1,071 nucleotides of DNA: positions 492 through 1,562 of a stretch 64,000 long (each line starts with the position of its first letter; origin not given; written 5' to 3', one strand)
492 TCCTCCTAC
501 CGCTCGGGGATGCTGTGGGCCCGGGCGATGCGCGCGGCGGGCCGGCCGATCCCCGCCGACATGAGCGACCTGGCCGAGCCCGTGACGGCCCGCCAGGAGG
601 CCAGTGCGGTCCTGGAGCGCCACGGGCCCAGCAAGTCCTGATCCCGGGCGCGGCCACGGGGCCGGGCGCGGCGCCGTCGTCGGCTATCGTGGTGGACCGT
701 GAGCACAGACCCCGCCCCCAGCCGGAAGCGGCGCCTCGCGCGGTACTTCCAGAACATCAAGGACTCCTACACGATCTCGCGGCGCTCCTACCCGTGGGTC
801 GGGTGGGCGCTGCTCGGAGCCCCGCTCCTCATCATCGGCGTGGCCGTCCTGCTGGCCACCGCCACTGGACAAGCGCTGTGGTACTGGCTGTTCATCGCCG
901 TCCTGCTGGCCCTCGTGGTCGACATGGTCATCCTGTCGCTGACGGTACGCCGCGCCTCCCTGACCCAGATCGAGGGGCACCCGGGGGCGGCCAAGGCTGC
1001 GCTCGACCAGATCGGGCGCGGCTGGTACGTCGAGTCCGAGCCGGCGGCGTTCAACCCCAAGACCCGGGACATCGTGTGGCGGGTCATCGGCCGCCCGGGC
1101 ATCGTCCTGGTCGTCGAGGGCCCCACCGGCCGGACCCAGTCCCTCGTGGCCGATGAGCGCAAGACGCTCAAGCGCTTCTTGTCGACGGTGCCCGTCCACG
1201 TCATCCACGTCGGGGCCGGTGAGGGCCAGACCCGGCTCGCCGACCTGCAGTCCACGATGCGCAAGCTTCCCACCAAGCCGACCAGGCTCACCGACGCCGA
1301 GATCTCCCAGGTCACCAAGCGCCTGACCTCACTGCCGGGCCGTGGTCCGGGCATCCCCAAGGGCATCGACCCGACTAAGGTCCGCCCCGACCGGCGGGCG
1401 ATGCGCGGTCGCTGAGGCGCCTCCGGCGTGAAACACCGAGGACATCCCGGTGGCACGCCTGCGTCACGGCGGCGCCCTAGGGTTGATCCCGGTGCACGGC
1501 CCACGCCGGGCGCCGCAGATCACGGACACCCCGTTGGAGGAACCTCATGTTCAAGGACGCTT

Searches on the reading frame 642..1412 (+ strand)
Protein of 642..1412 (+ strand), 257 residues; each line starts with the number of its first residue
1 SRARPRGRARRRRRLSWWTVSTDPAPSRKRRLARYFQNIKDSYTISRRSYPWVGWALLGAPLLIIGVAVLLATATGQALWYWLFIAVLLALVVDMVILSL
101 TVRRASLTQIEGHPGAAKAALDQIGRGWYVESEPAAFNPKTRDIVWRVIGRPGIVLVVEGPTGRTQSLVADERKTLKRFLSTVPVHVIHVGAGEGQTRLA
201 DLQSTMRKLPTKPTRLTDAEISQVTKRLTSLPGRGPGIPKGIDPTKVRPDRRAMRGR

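Call 20: search_protein_families(library=pfam, proteins=[window:642-1412:+], max_evalue=0.01)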
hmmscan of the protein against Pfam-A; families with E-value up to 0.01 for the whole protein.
window:642-1412:+ (257 aa): 1 family
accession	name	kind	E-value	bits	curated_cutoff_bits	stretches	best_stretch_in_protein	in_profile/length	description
PF13829.11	DUF4191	-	2.5e-64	217.1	30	1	34-252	6-219/219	Domain of unknown function (DUF4191)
